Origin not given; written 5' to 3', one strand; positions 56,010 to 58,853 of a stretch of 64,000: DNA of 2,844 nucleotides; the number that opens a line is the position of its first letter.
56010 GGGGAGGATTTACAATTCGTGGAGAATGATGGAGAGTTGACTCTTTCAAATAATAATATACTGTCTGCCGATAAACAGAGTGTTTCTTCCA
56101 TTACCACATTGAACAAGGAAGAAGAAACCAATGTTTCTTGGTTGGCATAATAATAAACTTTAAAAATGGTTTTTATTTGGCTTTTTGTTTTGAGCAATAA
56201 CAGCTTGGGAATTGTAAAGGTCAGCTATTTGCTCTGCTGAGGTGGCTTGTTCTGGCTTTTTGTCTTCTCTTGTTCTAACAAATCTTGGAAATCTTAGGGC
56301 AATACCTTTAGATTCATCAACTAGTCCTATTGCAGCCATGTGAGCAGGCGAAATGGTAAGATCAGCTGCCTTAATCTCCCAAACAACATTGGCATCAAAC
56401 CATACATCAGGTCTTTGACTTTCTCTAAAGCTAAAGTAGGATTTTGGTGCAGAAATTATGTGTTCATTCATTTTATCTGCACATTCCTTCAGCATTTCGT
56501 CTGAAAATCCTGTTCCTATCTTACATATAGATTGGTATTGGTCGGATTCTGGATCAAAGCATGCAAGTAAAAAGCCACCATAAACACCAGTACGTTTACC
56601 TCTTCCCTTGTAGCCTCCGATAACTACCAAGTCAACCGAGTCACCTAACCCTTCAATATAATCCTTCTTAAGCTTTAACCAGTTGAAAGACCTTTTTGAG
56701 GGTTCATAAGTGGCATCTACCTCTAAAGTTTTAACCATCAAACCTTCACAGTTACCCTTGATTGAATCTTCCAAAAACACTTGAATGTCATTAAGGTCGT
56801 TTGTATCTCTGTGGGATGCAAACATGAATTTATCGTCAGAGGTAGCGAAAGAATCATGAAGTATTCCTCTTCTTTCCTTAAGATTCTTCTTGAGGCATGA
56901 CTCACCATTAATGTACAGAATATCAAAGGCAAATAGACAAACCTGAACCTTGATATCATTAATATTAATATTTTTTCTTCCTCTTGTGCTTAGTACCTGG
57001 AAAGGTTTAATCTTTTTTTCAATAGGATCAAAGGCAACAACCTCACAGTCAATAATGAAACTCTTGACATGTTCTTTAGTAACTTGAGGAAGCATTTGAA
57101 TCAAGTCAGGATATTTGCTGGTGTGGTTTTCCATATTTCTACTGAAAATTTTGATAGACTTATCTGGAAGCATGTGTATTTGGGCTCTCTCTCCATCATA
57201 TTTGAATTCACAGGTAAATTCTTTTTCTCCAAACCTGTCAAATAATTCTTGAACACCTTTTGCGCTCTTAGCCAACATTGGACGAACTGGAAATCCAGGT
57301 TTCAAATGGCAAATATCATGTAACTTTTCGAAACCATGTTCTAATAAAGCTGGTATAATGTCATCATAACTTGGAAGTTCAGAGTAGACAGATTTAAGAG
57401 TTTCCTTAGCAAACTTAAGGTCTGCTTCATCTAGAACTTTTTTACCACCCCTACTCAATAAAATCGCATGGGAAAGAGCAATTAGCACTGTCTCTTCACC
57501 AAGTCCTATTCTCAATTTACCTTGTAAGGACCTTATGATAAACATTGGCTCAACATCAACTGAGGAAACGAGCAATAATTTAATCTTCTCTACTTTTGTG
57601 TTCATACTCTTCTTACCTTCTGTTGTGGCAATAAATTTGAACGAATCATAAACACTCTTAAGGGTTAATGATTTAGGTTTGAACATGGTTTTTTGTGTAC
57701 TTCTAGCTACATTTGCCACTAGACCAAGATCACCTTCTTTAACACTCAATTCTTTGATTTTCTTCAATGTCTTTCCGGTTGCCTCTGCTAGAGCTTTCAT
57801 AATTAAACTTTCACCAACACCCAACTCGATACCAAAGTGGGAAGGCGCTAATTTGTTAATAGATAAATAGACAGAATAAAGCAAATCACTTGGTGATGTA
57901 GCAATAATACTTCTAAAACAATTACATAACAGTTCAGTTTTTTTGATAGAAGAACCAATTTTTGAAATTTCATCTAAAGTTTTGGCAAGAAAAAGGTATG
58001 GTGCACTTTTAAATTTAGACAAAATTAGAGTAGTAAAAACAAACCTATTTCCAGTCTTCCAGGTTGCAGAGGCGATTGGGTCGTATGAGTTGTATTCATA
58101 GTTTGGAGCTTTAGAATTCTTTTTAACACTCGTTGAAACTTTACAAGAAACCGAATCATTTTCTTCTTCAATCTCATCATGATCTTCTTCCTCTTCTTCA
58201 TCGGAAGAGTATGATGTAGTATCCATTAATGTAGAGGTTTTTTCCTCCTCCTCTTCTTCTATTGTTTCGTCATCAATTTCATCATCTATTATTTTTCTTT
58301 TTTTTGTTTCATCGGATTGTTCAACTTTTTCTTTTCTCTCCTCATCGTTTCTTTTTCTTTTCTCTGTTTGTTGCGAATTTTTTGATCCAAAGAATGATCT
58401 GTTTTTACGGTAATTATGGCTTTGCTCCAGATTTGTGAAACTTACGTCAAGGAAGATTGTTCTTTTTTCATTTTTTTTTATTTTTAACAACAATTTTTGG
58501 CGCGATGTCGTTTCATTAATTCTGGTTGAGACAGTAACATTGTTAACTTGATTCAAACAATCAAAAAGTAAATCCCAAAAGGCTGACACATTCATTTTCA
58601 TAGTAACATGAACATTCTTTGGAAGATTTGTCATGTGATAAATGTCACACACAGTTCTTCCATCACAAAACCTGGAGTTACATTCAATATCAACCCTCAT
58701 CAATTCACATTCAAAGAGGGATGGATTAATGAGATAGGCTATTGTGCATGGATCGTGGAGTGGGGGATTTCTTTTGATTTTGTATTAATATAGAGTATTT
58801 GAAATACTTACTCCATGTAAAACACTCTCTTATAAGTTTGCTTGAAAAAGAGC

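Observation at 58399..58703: DNA ligase I real start: a 26-nt first exon carrying a PIP box that is split by a 47-nt intron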

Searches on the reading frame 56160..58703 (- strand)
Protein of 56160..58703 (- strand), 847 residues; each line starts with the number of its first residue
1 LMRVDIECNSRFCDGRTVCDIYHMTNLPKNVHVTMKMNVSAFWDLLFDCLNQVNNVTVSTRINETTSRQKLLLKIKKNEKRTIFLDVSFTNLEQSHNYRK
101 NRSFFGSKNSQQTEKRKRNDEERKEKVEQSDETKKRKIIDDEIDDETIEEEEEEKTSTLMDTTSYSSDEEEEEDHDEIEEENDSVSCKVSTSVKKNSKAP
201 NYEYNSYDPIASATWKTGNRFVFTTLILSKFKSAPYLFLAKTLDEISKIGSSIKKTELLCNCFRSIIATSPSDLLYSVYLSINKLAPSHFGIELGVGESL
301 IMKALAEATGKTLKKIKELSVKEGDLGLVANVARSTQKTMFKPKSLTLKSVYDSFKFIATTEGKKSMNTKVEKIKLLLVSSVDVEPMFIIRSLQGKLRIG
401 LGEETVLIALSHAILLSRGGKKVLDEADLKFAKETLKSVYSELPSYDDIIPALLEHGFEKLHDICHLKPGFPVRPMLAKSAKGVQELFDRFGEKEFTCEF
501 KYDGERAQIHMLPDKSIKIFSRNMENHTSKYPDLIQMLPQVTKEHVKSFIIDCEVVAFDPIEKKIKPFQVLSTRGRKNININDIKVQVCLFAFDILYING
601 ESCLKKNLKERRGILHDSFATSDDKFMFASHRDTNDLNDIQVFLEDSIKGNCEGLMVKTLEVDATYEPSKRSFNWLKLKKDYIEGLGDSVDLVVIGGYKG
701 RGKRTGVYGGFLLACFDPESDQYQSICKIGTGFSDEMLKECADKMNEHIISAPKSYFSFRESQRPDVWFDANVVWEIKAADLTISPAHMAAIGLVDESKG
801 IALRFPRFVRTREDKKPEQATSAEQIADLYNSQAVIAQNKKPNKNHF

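Call 6: search_protein_families(library=pfam, proteins=[window:56160-58703:-], max_evalue=0.01)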
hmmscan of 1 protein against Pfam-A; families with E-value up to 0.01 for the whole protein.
window:56160-58703:- (847 aa): 4 families
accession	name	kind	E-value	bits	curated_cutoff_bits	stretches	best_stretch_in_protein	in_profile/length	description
PF01068.26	DNA_ligase_A_M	-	1.3e-66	224.7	26.2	1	475-679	1-204/204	ATP dependent DNA ligase domain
PF04675.19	DNA_ligase_A_N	-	4e-45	154.6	24.6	1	235-411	1-174/174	DNA ligase N terminus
PF04679.21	DNA_ligase_A_C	-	2.4e-21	76.4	27.5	1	704-815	1-94/94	ATP dependent DNA ligase C terminal region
PF01156.24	IU_nuc_hydro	-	0.00083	19.5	34.2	1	2-44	255-297/297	Inosine-uridine preferring nucleoside hydrolase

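Call 7: list_cluster_members(proteins=[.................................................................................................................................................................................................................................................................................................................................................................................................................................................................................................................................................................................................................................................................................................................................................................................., window:56163-58226:-])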
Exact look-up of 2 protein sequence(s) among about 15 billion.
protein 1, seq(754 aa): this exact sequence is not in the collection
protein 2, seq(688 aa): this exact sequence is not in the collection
